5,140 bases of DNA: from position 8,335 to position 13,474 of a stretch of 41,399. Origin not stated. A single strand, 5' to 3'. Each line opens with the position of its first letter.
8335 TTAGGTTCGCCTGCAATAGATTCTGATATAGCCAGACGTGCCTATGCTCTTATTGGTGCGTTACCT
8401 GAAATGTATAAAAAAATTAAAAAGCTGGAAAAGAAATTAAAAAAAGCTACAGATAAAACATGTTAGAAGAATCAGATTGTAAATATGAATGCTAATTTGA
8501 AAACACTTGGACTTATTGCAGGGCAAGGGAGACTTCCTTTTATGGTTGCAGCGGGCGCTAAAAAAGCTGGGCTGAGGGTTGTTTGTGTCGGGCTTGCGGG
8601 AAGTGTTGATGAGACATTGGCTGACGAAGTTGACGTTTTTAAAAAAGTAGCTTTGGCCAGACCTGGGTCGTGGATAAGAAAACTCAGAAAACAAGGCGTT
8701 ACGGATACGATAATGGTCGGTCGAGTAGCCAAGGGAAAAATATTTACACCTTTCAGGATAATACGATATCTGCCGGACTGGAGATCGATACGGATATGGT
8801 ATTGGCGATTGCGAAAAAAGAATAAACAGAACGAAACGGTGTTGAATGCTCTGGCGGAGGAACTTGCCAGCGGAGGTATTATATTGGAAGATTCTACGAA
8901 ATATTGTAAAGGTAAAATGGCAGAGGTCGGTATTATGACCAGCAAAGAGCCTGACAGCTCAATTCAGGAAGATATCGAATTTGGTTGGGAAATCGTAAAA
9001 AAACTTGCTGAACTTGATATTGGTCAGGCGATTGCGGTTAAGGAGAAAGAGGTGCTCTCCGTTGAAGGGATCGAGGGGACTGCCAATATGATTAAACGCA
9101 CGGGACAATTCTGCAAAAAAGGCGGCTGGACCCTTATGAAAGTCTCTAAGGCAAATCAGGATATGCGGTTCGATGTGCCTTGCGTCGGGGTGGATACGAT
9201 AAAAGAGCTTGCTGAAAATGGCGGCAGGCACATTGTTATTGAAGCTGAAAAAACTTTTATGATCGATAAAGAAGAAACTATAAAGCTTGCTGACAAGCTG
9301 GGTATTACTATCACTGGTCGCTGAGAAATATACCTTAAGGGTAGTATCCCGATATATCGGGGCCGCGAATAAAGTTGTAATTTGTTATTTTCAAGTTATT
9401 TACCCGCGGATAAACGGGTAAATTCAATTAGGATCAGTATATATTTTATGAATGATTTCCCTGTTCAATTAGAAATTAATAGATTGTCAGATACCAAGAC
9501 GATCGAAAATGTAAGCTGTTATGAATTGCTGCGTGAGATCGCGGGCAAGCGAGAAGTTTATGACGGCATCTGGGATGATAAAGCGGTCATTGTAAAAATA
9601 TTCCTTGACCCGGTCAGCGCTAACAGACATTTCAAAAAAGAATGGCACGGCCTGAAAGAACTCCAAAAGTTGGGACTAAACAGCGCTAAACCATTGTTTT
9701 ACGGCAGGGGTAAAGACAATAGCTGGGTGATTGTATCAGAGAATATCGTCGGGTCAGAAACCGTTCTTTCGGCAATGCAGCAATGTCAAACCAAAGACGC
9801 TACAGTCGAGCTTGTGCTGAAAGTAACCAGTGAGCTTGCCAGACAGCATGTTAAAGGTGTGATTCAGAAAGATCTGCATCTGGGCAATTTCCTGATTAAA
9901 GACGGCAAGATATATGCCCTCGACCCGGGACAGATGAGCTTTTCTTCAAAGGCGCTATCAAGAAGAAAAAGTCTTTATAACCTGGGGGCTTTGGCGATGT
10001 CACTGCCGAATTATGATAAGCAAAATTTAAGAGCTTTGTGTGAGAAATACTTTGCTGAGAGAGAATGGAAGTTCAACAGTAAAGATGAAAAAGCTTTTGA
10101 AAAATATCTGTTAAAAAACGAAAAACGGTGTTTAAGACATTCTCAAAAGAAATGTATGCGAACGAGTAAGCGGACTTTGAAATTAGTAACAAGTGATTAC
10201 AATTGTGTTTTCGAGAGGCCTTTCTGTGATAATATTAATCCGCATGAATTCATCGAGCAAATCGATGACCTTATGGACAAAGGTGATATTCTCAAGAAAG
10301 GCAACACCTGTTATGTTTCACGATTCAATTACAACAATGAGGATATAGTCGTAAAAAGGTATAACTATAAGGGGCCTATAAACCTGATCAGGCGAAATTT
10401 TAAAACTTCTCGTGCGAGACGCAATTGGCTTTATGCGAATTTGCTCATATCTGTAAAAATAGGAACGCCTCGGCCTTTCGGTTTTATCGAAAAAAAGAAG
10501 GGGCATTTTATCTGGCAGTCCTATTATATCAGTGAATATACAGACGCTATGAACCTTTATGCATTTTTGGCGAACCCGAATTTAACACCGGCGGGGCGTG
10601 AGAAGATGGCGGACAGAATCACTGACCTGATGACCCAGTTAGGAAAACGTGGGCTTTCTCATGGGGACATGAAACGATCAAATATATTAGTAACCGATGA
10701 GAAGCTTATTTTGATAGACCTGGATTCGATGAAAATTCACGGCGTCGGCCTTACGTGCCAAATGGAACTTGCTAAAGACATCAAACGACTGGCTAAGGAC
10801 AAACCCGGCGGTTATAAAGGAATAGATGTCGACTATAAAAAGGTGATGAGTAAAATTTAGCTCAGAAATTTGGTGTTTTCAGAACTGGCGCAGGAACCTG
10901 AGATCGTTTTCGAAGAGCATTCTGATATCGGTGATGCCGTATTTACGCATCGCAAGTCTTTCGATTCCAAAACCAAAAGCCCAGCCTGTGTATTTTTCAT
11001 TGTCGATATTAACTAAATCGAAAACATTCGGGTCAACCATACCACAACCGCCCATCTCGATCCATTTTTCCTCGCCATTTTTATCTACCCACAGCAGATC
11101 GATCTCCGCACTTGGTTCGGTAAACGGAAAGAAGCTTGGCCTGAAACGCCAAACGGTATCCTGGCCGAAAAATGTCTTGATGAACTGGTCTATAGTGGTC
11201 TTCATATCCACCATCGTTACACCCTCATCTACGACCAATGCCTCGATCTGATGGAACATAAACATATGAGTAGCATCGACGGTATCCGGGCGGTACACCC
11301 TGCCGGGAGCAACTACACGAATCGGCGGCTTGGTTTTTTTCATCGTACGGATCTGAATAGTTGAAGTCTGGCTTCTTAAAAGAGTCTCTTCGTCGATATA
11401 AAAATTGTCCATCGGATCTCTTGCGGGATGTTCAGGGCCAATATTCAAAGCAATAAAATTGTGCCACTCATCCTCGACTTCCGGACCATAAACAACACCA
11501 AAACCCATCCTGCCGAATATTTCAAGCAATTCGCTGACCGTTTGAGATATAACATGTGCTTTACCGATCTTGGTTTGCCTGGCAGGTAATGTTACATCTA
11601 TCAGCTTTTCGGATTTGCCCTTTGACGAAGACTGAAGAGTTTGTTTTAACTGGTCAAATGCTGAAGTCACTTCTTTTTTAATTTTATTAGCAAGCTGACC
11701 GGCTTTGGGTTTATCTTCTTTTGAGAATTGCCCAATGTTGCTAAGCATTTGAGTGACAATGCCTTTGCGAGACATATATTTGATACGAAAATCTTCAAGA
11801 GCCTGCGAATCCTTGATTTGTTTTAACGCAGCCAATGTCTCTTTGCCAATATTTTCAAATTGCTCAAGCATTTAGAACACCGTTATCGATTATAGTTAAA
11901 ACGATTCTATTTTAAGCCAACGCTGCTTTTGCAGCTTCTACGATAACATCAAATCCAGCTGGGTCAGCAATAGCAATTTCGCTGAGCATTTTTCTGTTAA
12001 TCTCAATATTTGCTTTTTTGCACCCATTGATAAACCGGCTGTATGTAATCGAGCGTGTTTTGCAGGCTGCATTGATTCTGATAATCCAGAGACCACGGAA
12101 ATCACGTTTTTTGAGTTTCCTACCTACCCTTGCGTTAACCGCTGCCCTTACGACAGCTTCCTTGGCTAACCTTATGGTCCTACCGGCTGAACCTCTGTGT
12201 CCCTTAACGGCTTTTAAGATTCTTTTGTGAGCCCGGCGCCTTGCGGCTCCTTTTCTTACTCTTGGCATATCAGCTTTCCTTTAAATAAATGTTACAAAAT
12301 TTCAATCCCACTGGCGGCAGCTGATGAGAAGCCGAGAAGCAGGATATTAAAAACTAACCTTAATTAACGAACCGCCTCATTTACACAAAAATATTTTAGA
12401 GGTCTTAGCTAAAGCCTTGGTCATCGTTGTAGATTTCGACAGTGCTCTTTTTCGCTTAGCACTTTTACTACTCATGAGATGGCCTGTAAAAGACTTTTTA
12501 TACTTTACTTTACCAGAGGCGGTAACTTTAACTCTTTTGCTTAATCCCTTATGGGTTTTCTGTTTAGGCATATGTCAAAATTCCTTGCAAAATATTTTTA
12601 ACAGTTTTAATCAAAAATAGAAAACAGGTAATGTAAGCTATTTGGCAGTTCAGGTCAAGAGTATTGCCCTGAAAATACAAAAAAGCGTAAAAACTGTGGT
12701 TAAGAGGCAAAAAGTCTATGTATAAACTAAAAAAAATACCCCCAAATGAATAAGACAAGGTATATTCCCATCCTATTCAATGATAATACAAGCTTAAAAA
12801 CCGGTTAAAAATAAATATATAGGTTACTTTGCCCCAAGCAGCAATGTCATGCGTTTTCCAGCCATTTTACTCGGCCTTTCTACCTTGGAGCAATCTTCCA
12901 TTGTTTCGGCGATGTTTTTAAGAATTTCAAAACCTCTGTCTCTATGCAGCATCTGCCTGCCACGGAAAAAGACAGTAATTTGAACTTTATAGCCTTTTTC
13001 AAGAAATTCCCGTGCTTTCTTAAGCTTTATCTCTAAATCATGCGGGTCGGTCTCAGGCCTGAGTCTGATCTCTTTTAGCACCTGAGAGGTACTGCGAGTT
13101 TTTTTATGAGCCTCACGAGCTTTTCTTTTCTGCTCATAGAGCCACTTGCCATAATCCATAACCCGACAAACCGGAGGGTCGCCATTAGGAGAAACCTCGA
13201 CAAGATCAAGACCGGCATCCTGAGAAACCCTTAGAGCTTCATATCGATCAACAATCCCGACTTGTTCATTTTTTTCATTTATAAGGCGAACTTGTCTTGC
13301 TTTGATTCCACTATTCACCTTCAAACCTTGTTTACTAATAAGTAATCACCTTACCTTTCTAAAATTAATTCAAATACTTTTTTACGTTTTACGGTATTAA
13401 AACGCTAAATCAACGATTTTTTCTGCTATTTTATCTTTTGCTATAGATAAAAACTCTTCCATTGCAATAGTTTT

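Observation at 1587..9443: Unrecognised modular intergenic repeat family: 7 copies, all + strand, filling almost every + strand intercistronic gap in the first 9.5 kb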

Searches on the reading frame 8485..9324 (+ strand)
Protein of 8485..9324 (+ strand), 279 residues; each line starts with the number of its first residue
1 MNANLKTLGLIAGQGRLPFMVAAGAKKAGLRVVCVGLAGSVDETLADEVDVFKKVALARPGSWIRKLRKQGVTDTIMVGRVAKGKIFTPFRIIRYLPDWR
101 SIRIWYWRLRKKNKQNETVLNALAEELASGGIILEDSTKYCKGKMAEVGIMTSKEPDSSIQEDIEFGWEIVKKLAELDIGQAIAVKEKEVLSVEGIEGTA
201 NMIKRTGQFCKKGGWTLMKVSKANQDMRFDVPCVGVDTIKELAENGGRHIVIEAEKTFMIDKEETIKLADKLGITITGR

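Call 13: find_encoding_contigs(protein=window:8485-9324:+, flank=10000, max_places=6)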
Protein window:8485-9324:+ (279 aa): no gene with exactly this product is on record in the collection.

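Call 14: search_protein_families(library=pfam, proteins=[window:8485-9324:+])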
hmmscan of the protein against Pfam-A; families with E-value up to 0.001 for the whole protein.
window:8485-9324:+ (279 aa): 2 families
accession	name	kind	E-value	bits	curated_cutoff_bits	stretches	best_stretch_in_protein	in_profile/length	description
PF06230.17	LpxI_C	-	3.3e-46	156.9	25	1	149-276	3-130/131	LpxI C-terminal domain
PF17930.7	LpxI_N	-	8e-30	103.9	25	1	8-142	2-127/129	LpxI N-terminal domain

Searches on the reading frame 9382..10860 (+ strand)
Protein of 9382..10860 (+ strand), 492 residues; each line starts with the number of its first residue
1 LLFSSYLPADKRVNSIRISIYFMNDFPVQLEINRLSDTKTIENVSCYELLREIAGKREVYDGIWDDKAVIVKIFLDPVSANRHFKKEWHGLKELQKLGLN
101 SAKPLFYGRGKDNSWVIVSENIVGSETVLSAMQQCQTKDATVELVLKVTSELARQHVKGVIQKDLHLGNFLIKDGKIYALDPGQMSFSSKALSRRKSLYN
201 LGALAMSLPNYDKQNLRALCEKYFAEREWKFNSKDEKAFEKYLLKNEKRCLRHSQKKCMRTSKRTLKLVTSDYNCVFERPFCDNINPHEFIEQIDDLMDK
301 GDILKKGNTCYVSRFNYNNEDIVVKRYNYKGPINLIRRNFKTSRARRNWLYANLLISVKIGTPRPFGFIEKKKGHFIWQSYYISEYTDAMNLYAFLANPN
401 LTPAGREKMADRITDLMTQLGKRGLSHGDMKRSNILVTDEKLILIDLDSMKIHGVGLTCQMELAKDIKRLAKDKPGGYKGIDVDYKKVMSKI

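Call 14: search_protein_families(library=pfam, proteins=[window:9382-10860:+])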
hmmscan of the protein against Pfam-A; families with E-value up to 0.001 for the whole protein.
window:9382-10860:+ (492 aa): 7 families
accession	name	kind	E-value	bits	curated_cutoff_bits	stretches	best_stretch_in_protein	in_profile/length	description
PF06293.20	Kdo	-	3.3e-16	59.8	21.3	1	299-449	6-168/207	Lipopolysaccharide kinase (Kdo/WaaP) family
PF01163.29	RIO1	-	1.7e-09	38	22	1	406-468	106-168/187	RIO domain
PF00069.31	Pkinase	-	4.9e-07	29.9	31.7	0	381-449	74-144/263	Protein kinase domain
PF03109.22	ABC1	-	1.2e-05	25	22.9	0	116-192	144-221/244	ABC1 atypical kinase-like domain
PF07714.23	PK_Tyr_Ser-Thr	-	1.5e-05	24.9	23.1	0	380-460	76-151/258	Protein tyrosine and serine/threonine kinase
PF01636.29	APH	-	2.7e-05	24.5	23.2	0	406-450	147-197/239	Phosphotransferase enzyme family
PF06176.17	WaaY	-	3.7e-05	23.9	20.3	0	374-449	112-180/229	Lipopolysaccharide core biosynthesis protein (WaaY)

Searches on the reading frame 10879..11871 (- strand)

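Call 48: search_protein_families(library=pfam, proteins=[window:10879-11871:-], max_evalue=0.00001)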
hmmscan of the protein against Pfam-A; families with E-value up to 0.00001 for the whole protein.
window:10879-11871:- (330 aa): 2 families
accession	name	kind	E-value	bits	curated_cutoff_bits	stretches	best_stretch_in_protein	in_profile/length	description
PF01409.25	tRNA-synt_2d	-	1.3e-95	320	19.8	1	91-330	2-246/246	tRNA synthetases class II core domain (F)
PF02912.23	Phe_tRNA-synt_N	-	1e-18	67.5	22.3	1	20-82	1-63/69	Aminoacyl tRNA synthetase class II, N-terminal domain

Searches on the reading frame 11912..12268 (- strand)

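Call 48: search_protein_families(library=pfam, proteins=[window:11912-12268:-], max_evalue=0.00001)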
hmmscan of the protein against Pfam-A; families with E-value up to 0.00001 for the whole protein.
window:11912-12268:- (118 aa): 1 family
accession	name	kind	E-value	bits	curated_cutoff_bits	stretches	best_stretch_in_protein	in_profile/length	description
PF00453.23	Ribosomal_L20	-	2.2e-37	127.9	30.8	1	3-107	1-105/107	Ribosomal protein L20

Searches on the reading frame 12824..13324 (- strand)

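Call 48: search_protein_families(library=pfam, proteins=[window:12824-13324:-], max_evalue=0.00001)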
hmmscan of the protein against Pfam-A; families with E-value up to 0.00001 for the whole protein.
window:12824-13324:- (166 aa): 2 families
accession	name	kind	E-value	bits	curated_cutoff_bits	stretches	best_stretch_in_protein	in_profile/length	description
PF00707.27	IF3_C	-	6.9e-31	106.5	34.8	1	82-165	2-85/86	Translation initiation factor IF-3, C-terminal domain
PF05198.21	IF3_N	-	3.6e-30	104.4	26.9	1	3-72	1-70/70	Translation initiation factor IF-3, N-terminal domain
